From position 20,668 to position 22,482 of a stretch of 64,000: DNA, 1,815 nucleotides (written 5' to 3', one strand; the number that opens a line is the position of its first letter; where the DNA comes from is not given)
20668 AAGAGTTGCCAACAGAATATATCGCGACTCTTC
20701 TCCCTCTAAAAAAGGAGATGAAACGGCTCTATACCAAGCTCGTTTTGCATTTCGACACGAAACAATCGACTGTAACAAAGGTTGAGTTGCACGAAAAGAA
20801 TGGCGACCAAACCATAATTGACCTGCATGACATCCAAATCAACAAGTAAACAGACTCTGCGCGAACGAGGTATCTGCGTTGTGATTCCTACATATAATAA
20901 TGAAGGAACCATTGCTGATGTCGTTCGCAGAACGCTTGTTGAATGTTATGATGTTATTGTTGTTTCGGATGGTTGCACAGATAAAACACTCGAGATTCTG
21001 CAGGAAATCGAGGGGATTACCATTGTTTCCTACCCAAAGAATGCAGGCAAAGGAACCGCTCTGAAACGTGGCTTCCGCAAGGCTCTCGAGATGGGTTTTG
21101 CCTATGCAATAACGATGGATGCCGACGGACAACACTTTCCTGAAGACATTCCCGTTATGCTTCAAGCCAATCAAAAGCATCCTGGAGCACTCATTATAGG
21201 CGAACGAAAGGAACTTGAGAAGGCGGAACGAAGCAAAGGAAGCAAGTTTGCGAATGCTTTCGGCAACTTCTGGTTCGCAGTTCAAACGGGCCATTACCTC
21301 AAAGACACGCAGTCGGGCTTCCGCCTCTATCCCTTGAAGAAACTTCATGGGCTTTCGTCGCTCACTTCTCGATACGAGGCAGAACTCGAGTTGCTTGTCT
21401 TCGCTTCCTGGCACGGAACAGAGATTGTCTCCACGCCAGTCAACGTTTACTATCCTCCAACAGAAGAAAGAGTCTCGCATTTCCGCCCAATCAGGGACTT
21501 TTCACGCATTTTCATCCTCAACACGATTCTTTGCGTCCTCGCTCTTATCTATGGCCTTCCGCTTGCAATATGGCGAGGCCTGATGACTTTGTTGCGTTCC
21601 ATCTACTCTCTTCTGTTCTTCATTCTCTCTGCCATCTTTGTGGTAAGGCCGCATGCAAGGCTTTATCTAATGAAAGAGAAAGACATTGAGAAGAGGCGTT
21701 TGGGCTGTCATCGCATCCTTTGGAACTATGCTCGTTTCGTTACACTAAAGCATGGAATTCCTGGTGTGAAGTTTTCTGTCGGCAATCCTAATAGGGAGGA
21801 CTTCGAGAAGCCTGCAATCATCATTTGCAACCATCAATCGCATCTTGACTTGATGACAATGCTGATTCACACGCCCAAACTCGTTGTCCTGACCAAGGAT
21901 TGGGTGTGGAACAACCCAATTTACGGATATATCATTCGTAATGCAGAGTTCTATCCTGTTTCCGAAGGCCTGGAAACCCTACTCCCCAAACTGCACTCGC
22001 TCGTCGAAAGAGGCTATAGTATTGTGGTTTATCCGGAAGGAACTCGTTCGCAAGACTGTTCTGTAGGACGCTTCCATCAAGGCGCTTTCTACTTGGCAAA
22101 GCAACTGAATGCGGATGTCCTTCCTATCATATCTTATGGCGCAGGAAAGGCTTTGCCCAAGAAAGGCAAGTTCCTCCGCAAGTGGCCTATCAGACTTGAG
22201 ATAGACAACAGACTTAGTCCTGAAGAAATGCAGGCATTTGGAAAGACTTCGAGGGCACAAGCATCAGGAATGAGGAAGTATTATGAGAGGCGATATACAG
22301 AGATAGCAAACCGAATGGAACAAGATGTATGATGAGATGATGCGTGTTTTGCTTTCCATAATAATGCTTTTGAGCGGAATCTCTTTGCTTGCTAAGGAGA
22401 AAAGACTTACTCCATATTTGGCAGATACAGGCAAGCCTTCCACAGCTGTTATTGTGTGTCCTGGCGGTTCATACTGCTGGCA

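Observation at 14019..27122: Two-operon aryl-polyene/flexirubin-like lipid cluster with no visible reductive loop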

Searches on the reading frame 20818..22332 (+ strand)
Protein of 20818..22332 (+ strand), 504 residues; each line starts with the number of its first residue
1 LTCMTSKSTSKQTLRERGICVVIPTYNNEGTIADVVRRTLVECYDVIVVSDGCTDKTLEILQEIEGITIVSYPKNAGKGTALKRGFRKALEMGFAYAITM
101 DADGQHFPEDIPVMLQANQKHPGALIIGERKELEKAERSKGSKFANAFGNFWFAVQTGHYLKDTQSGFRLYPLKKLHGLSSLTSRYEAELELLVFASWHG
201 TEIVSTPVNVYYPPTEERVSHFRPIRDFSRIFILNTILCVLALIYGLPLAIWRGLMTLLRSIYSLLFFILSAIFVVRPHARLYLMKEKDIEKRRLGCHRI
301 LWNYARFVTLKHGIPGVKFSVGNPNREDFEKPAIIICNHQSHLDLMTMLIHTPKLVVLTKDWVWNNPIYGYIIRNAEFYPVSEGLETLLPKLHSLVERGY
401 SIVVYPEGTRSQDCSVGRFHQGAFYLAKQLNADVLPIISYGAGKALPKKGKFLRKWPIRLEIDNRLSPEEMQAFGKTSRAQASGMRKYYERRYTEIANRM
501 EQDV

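Call 4: search_protein_families(library=pfam, proteins=[window:20818-22332:+], max_evalue=0.01)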
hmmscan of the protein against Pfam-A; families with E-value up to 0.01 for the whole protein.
window:20818-22332:+ (504 aa): 5 families
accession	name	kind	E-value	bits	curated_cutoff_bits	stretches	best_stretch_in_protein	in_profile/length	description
PF00535.33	Glycos_transf_2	-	3.6e-21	76.3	23.3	1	20-134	1-119/168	Glycosyl transferase family 2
PF01553.26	Acyltransferase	-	1.7e-19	70.4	23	1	330-438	13-130/132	Acyltransferase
PF13641.12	Glyco_tranf_2_3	-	7e-07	29.9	27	1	19-154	3-141/230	Glycosyltransferase like family 2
PF10111.15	Glyco_tranf_2_2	-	0.0018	18.2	27.3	1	21-90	2-81/276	Glycosyltransferase like family 2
PF13704.12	Glyco_tranf_2_4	-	0.0064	17.4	27.5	0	43-103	19-81/98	Glycosyl transferase family 2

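Call 9: search_protein_families(library=ncbifam, proteins=[window:20818-22332:+], max_evalue=0.01)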
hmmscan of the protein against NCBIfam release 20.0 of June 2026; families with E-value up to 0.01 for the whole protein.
window:20818-22332:+ (504 aa): 20 families
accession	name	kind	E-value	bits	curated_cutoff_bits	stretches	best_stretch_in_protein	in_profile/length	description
TIGR04182.1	glyco_TIGR04182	equivalog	1.3e-22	80.5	325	1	19-233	2-212/293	S-layer glycoprotein N-glycosyltransferase AglJ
TIGR00530.1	AGP_acyltrn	subfamily_domain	2.9e-19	69.1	102.95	1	317-438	2-128/130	1-acylglycerol-3-phosphate O-acyltransferase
NF058614.1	PPMAGASynPpgS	equivalog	7.9e-18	64.7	370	1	20-140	3-123/226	polyprenyl-phospho-N-acetylgalactosaminyl synthase PpgS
NF047588.1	GlcsyltransPgfSStrep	equivalog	7.7e-12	45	500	1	20-183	4-171/308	glycosyltransferase PgfS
NF007986.1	PRK10714.1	equivalog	7.7e-11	41.6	529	1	19-171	8-164/316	undecaprenyl-phosphate 4-deoxy-4-formamido-L-arabinose transferase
TIGR03937.1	PgaC_IcaA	equivalog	7.2e-10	38.4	422.3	1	8-104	36-136/407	poly-beta-1,6-N-acetyl-D-glucosamine synthase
NF041391.1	DPhHxTase_Halo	equivalog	3.3e-08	32.8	375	1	25-209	3-182/213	dolichyl-phosphate hexose transferase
NF006386.0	PRK08633.1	equivalog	6.7e-08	30.7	1221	1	330-458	440-572/1147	acyl-[ACP]--phospholipid O-acyltransferase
NF041865.1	EpsU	equivalog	2.2e-07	30.2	700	1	12-105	34-134/394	exopolysaccharide biosynthesis GT2 family glycosyltransferase EpsU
NF041875.1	EPS_EpsD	equivalog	1.1e-06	28.3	370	1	20-128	2-114/325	exopolysaccharide biosynthesis glycosyltransferase EpsD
NF011593.0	PRK15018.1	equivalog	4e-06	26.8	501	1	316-496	50-232/245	1-acylglycerol-3-phosphate O-acyltransferase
TIGR04283.1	glyco_like_mftF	equivalog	5.2e-06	26.2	182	1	19-89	1-71/221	TIGR04283 family arsenosugar biosynthesis glycosyltransferase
NF005959.0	PRK08043.1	equivalog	1.3e-05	23.7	886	1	333-442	30-140/719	bifunctional acyl-ACP--phospholipid O-acyltransferase/long-chain-fatty-acid--ACP ligase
TIGR01556.1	rhamnosyltran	subfamily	2.6e-05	23.6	200.55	1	26-105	3-85/281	rhamnosyltransferase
NF047683.1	TeichurnBiosyTuaG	equivalog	7.5e-05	22.5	400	1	18-124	7-117/252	teichuronic acid biosynthesis protein TuaG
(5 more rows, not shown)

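Call 12: find_homologous_proteins(query=window:20818-22332:+)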
Query window:20818-22332:+ (504 aa): 3068 proteins with E <= 0.001 among 8000 candidates; the best 120 are listed.
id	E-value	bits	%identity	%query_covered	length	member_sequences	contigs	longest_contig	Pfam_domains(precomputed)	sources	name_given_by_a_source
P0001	0.0e+0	1141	99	99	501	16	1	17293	PF13641.13,PF01553.27,PF00535.33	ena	-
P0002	1.1e-290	982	83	99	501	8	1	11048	PF01553.27,PF00535.33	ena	-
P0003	1.9e-281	952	81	98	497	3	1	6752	PF01553.27,PF00535.33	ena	-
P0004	3.0e-279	945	80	98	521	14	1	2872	PF13641.13,PF01553.27,PF00535.33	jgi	jgi:1-acyl-sn-glycerol-3-phosphate acyltransferase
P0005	6.1e-278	940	81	99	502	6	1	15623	PF01553.27,PF00535.33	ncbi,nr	ncbi:MAG: glycosyltransferase [Bacteroidaceae bacterium]|nr:glycosyltransferase [Bacteroidaceae bact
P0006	1.6e-277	939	81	98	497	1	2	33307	PF01553.27,PF00535.33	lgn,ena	-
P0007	2.3e-277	938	79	99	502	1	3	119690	PF01553.27,PF00535.33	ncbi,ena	-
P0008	1.3e-276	936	79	99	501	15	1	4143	PF13641.13,PF01553.27,PF00535.33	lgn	-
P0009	2.9e-276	935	80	99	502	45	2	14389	PF01553.27,PF00535.33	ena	-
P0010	9.7e-276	933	81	98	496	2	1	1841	PF13641.13,PF01553.27,PF00535.33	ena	-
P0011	1.8e-275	932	80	98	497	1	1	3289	PF01553.27,PF00535.33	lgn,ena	-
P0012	1.8e-275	932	80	99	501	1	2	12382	PF01553.27,PF00535.33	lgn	-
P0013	2.0e-275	932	79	99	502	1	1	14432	PF01553.27,PF00535.33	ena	-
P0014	2.8e-275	931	79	99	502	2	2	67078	PF01553.27,PF00535.33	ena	-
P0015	3.0e-275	931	80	97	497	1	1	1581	PF13641.13,PF01553.27,PF00535.33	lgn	-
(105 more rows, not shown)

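Call 19: find_related_loci(query=A1, collection=genome_contigs, flank=10000)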
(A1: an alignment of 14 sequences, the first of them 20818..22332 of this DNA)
Query A1 (504 aa) in genome_contigs; peptide patterns used: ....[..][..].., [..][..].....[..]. (x = any residue, [..] = any of these).
453 stretches matched a pattern; 422 encode a relative of the query (tblastn E <= 1e-3); the best 80 are kept; 80 distinct loci.
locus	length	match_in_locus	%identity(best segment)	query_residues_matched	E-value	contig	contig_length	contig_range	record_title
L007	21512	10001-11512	80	2-504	0e+0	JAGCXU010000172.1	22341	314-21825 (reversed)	MAG: Bacteroidaceae bacterium isolate RGIG10220 Yak_Rumen-5__c2019125, whole genome shotgun sequence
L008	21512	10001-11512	79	2-504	0e+0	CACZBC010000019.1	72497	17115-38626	MAG: uncultured Bacteroidales bacterium isolate RUG12460 genome assembly, contig: RUG12460_asm_19, whole genome shotgun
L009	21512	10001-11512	79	2-504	0e+0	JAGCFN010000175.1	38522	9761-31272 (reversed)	MAG: Bacteroidaceae bacterium isolate RGIG9745 Yak_Omasum-4__c700322, whole genome shotgun sequence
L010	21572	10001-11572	76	2-504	0e+0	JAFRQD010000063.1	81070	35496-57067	MAG: Bacteroidaceae bacterium isolate RGIG2699 Goat_Omasum-3__c616298, whole genome shotgun sequence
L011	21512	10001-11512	77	2-504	0e+0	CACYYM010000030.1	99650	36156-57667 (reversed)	MAG: uncultured Bacteroidales bacterium isolate RUG12391 genome assembly, contig: RUG12391_asm_30, whole genome shotgun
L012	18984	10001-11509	78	3-504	0e+0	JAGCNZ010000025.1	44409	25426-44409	MAG: Bacteroidaceae bacterium isolate RGIG9965 Yak_Reticulum-2__c143118, whole genome shotgun sequence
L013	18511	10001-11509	76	2-504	0e+0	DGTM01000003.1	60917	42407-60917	MAG TPA_asm: Prevotellaceae bacterium UBA4336 UBA4336_contig_2224, whole genome shotgun sequence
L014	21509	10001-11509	78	2-504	0e+0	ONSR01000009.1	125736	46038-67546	uncultured Prevotellaceae bacterium isolate RUG606 genome assembly, contig: scaffold_526, whole genome shotgun sequence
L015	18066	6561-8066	76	3-504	0e+0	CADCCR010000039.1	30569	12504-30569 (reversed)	MAG: uncultured Bacteroidales bacterium isolate RUG14526 genome assembly, contig: RUG14526_asm_39, whole genome shotgun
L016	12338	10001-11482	79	11-504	0e+0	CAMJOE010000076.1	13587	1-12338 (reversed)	MAG: uncultured Prevotellaceae bacterium isolate SRR12081297_bin.90_metaWRAP_v1.3_MAG genome assembly, contig: ERZ122897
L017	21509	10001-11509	74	10-504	0e+0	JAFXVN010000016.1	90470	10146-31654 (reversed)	MAG: Bacteroidaceae bacterium isolate RGIG6784 Sheep_Rumen-3__c300813, whole genome shotgun sequence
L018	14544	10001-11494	76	8-504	0e+0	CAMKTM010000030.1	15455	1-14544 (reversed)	MAG: uncultured Prevotellaceae bacterium isolate SRR12081299_bin.10_metaWRAP_v1.3_MAG genome assembly, contig: ERZ122897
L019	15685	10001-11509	75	2-504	0e+0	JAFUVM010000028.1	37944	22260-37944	MAG: Bacteroidaceae bacterium isolate RGIG4863 Roe_deer_Rumen-1__c6091, whole genome shotgun sequence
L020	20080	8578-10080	73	9-503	0e+0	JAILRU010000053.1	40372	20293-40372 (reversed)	MAG: Bacteroidaceae bacterium isolate RUI392 k141_136712_flag=0_multi=28.9861_len=40372, whole genome shotgun sequence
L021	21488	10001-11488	77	9-504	0e+0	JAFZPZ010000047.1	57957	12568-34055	MAG: Bacteroidaceae bacterium isolate RGIG7992 Water_buffalos_Rumen-1__c444136, whole genome shotgun sequence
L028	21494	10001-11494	67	8-504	0e+0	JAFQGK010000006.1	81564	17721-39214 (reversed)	MAG: Bacteroidales bacterium isolate RGIG1796 Goat_Cecum-4__c30531, whole genome shotgun sequence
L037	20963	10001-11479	65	9-502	0e+0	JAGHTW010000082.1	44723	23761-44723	MAG: Candidatus Prevotella equi isolate E4_23 c_000000784236, whole genome shotgun sequence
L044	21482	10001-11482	63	9-503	0e+0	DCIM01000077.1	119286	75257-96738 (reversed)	MAG TPA_asm: Prevotellaceae bacterium UBA1726 UBA1726_contig_1150, whole genome shotgun sequence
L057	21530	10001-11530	59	3-502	0e+0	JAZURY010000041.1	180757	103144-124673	MAG: Bacteroidaceae bacterium isolate T1900044850_TS20190316.MAGScoT_cleanbin_000014 SGB_3003_k141_1167203, whole genome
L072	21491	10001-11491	59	6-504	0e+0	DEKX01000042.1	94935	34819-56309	MAG TPA_asm: Prevotella sp. UBA2711 UBA2711_contig_163, whole genome shotgun sequence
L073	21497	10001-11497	60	4-504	0e+0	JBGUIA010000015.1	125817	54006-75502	MAG: Prevotella sp. isolate ruminal_MAG_338 ruminal_MAG_338_contig_0015, whole genome shotgun sequence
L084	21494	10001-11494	58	5-504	0e+0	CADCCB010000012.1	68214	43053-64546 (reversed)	MAG: uncultured Prevotellaceae bacterium isolate RUG14519 genome assembly, contig: RUG14519_asm_12, whole genome shotgun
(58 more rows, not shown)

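Call 24: search_protein_families(library=pfam, proteins=[L028:21-410:+, L028:493-1221:+, L028:2481-2723:+, L028:3605-4057:+, L028:4085-4513:+, L028:9192-9608:+, L028:9612-9986:+, L028:11490-12983:+, L028:12974-14485:+, L028:14498-15634:+], max_evalue=0.01)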
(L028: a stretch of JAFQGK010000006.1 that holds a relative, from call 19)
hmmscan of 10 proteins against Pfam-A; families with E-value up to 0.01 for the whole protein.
L028:21-410:+ (129 aa): 1 family
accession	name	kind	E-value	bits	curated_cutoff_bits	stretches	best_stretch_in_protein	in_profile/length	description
PF00756.26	Esterase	-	2.7e-08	34.3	22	1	3-46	117-154/251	Putative esterase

L028:493-1221:+ (242 aa): 4 families
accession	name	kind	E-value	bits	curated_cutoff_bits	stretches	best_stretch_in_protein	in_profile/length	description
PF13561.12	adh_short_C2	-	4.4e-58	197.1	27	1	11-241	6-235/236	Enoyl-(Acyl carrier protein) reductase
PF00106.31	adh_short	-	4e-56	190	26.6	1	2-199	1-194/195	short chain dehydrogenase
PF08659.16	KR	-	3.1e-19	70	22.6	1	5-170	4-165/180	KR domain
PF01370.27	Epimerase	-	1.9e-05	24.6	20.9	1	4-90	1-76/240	NAD dependent epimerase/dehydratase family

L028:2481-2723:+ (80 aa): 2 families
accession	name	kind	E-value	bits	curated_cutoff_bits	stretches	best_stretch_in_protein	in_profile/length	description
PF00550.31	PP-binding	-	6.1e-11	42.9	20.8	1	9-75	2-67/67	Phosphopantetheine attachment site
PF23297.2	ACP_SdgA_C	-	4.2e-05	24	27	1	3-79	8-83/95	Highly reducing polyketide synthase sdgA, C-terminal ACP domain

L028:3605-4057:+ (150 aa): 0 families

L028:4085-4513:+ (142 aa): 2 families
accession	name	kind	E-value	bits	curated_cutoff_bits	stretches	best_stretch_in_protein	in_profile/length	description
PF13279.12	4HBT_2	-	5e-14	53.2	25.5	1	16-121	2-107/122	Thioesterase-like superfamily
PF03061.28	4HBT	-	6.1e-07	30.1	20.6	1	23-106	1-77/79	Thioesterase superfamily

L028:9192-9608:+ (138 aa): 0 families

L028:9612-9986:+ (124 aa): 1 family
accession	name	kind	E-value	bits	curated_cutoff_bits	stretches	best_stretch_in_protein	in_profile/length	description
PF07977.19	FabA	-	2.1e-05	24.6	23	1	25-86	32-106/138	FabA-like domain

L028:11490-12983:+ (497 aa): 10 families
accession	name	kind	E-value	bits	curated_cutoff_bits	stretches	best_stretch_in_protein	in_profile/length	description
PF01593.30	Amino_oxidase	-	2e-22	80.6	19.8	1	11-464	1-421/443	Flavin containing amine oxidoreductase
PF13450.12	NAD_binding_8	-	1.4e-14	54.5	21.9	1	6-73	1-68/68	NAD(P)-binding Rossmann-like domain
PF01266.30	DAO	-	4e-12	46.8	27.9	2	3-38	1-37/353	FAD dependent oxidoreductase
PF00890.30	FAD_binding_2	-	2.9e-07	30.5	20.4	1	4-41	2-39/414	FAD binding domain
PF07992.20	Pyr_redox_2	-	2.7e-05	24.2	26.1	1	3-39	2-40/291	Pyridine nucleotide-disulphide oxidoreductase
PF00070.33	Pyr_redox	-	3e-05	24.9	22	0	3-36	1-34/82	Pyridine nucleotide-disulphide oxidoreductase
PF01946.23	Thi4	-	3.6e-05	23.5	26.2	1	2-39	18-56/235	Thi4 family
PF03486.20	HI0933_like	-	7.8e-05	22.7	50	0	3-38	2-37/244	HI0933-like protein Rossmann domain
PF13738.12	Pyr_redox_3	-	0.00014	21.6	30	1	5-50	1-46/305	Pyridine nucleotide-disulphide oxidoreductase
PF01494.25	FAD_binding_3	-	0.00075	19.2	22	1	2-32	2-32/349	FAD binding domain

L028:12974-14485:+ (503 aa): 8 families
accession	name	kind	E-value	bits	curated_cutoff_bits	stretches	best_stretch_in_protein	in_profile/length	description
PF01593.30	Amino_oxidase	-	1.1e-14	55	19.8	1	16-301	1-279/443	Flavin containing amine oxidoreductase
PF13450.12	NAD_binding_8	-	2.7e-14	53.6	21.9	1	11-78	1-68/68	NAD(P)-binding Rossmann-like domain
PF01266.30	DAO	-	1.6e-06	28.3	27.9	1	9-43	2-36/353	FAD dependent oxidoreductase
PF01494.25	FAD_binding_3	-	2.9e-05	23.9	22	1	9-38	4-33/349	FAD binding domain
PF07992.20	Pyr_redox_2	-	0.00025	21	26.1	0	7-41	143-177/291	Pyridine nucleotide-disulphide oxidoreductase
PF12831.13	FAD_oxidored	-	0.00039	20.3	27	0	10-45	3-38/416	FAD dependent oxidoreductase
PF00890.30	FAD_binding_2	-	0.0027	17.4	20.4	1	9-47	2-38/414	FAD binding domain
PF01946.23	Thi4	-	0.0086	15.8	26.2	0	9-45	20-57/235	Thi4 family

L028:14498-15634:+ (378 aa): 1 family
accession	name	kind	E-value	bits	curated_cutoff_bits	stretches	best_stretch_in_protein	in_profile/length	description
PF01553.26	Acyltransferase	-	7.4e-07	29.5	23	1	75-202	2-122/132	Acyltransferase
